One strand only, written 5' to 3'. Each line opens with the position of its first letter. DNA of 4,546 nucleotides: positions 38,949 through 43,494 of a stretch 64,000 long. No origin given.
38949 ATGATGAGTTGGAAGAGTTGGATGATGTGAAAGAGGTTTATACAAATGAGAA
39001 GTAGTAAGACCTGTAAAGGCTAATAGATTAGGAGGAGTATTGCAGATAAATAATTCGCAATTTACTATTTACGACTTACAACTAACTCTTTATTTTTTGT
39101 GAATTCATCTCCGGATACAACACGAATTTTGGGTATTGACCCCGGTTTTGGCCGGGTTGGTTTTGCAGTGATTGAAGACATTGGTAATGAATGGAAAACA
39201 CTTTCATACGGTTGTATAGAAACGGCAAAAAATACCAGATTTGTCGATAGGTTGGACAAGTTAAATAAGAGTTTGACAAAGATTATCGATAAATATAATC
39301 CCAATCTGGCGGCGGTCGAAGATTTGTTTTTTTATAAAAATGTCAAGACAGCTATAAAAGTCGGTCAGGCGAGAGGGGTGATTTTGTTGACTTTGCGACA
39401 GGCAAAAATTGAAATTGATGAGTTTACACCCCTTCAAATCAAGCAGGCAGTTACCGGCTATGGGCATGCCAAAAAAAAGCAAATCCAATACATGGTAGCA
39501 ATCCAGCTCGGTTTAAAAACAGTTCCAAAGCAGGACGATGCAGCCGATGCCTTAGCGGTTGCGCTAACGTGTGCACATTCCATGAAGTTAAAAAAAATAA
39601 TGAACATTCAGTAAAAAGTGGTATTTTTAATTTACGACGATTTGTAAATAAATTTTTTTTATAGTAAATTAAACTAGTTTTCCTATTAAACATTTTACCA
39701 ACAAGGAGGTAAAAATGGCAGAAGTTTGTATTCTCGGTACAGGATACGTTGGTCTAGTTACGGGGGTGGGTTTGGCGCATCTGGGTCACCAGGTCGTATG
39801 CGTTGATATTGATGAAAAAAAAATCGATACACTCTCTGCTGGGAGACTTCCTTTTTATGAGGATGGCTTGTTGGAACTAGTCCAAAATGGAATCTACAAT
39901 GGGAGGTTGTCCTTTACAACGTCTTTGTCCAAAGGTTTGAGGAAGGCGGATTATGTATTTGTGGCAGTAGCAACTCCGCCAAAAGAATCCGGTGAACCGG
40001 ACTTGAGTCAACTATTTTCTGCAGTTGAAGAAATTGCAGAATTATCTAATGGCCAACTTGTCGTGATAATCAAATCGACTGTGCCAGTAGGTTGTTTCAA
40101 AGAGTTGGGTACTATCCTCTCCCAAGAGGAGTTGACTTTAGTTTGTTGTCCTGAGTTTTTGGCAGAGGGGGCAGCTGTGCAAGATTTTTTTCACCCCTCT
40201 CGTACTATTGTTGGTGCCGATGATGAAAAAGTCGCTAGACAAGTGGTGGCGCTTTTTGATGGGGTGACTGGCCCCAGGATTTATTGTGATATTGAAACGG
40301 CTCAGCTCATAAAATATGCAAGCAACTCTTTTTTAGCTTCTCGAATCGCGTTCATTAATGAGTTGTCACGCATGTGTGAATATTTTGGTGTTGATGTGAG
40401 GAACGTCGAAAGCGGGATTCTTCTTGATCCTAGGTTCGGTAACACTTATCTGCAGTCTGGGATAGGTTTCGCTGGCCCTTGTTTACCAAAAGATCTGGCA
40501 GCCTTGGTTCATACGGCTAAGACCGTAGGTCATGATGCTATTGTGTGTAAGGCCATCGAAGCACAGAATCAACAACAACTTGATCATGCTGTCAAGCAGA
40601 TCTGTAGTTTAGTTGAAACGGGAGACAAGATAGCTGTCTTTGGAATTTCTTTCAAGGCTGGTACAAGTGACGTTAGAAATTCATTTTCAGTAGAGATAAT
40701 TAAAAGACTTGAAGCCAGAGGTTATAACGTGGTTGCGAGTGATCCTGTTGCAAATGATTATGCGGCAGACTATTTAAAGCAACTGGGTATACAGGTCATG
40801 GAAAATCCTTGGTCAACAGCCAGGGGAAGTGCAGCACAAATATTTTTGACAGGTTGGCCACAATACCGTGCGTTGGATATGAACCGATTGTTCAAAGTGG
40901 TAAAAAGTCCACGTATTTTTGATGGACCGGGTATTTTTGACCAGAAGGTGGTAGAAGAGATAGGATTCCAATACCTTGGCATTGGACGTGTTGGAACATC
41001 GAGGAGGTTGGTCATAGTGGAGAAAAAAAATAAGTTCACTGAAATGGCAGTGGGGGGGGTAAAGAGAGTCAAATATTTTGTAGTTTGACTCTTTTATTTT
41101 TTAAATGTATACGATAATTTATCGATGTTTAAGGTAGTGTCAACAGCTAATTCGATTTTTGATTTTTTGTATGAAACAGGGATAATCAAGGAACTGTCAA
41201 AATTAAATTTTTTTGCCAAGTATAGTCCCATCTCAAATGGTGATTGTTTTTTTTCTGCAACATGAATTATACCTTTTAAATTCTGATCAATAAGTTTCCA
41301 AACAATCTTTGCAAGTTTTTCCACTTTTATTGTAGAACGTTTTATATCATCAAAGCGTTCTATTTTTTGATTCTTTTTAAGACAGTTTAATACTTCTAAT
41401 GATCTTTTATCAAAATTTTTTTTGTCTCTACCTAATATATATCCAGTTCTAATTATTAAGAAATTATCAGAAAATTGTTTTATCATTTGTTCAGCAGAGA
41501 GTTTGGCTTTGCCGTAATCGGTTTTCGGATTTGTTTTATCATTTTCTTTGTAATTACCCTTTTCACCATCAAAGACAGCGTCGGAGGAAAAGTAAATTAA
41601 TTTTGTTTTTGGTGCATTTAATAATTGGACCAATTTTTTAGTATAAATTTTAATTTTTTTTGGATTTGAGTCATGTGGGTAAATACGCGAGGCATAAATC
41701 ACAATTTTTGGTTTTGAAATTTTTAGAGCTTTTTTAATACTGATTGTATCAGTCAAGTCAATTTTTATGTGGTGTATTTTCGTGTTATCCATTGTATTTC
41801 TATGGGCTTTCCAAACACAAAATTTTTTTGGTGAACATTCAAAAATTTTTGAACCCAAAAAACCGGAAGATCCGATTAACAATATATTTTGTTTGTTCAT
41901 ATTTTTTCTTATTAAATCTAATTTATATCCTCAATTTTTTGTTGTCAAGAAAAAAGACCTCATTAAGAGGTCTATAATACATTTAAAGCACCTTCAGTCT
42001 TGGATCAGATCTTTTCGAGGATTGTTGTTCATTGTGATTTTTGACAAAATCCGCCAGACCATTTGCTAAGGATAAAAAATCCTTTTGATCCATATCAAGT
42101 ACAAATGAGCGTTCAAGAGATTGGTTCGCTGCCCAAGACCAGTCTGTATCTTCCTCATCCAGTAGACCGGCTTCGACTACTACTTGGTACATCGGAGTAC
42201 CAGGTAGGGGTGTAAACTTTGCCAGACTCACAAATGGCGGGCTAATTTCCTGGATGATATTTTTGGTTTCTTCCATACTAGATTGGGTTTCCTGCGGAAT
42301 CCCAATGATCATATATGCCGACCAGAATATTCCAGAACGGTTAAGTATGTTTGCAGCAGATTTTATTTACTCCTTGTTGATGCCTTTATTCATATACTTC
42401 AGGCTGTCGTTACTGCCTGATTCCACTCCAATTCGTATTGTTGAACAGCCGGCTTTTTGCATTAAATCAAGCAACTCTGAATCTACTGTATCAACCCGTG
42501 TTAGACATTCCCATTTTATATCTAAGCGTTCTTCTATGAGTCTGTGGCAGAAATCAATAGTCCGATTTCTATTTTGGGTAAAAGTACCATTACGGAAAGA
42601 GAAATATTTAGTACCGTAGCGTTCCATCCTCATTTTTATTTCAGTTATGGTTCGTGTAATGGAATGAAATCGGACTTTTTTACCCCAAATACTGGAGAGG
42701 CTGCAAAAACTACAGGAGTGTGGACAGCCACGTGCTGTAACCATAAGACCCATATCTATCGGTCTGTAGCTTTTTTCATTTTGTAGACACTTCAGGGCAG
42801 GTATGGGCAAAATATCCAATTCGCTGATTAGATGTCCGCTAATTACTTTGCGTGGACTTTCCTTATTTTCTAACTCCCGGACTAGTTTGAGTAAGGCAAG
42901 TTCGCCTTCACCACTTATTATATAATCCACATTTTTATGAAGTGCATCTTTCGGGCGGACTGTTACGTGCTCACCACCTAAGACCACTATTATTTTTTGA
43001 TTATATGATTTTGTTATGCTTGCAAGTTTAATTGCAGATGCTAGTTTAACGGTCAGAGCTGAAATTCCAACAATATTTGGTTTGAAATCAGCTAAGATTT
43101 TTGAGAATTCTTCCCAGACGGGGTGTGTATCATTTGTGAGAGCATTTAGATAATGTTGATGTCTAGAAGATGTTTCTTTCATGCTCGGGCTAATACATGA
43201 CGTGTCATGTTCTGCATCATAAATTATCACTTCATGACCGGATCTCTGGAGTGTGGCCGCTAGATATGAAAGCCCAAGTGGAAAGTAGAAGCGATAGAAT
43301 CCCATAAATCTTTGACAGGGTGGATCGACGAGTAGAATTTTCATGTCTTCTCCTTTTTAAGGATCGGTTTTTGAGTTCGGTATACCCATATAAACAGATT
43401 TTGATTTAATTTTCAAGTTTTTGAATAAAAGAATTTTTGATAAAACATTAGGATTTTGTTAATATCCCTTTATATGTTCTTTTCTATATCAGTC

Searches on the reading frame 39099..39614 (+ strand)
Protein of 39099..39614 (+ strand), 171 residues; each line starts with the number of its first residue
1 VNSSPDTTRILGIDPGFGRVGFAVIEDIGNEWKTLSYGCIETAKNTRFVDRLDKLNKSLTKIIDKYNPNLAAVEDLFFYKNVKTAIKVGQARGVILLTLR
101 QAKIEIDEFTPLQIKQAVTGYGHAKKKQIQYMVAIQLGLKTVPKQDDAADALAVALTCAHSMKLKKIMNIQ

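Call 73: search_protein_families(library=pfam, max_evalue=0.00001, proteins=[window:39099-39614:+])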
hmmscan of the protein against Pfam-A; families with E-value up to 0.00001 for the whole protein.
window:39099-39614:+ (171 aa): 1 family
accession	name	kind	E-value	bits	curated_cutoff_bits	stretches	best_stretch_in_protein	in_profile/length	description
PF02075.23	RuvC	-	2.6e-49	167.4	22.2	1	10-157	1-147/148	Crossover junction endodeoxyribonuclease RuvC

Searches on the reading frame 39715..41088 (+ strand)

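Call 73: search_protein_families(library=pfam, max_evalue=0.00001, proteins=[window:39715-41088:+])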
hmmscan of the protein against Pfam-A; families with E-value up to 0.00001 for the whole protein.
window:39715-41088:+ (457 aa): 3 families
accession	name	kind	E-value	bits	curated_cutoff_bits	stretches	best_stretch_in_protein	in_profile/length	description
PF03721.20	UDPG_MGDP_dh_N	-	1.8e-55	187.9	27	1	3-175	2-182/187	UDP-glucose/GDP-mannose dehydrogenase family, NAD binding domain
PF00984.24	UDPG_MGDP_dh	-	3.4e-28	98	25.4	1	194-286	1-93/94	UDP-glucose/GDP-mannose dehydrogenase family, central domain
PF03720.21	UDPG_MGDP_dh_C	-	3.1e-22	79.3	30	1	307-409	1-102/103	UDP-glucose/GDP-mannose dehydrogenase family, UDP binding domain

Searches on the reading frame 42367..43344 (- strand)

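Call 73: search_protein_families(library=pfam, max_evalue=0.00001, proteins=[window:42367-43344:-])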
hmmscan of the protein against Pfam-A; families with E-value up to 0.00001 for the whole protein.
window:42367-43344:- (325 aa): 2 families
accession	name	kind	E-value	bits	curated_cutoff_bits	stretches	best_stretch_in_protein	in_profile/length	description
PF02310.24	B12-binding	-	4.6e-21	75.3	32.1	1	20-154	12-120/121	B12 binding domain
PF04055.27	Radical_SAM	-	1.3e-15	58.4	29.5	1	202-323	2-125/166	Radical SAM superfamily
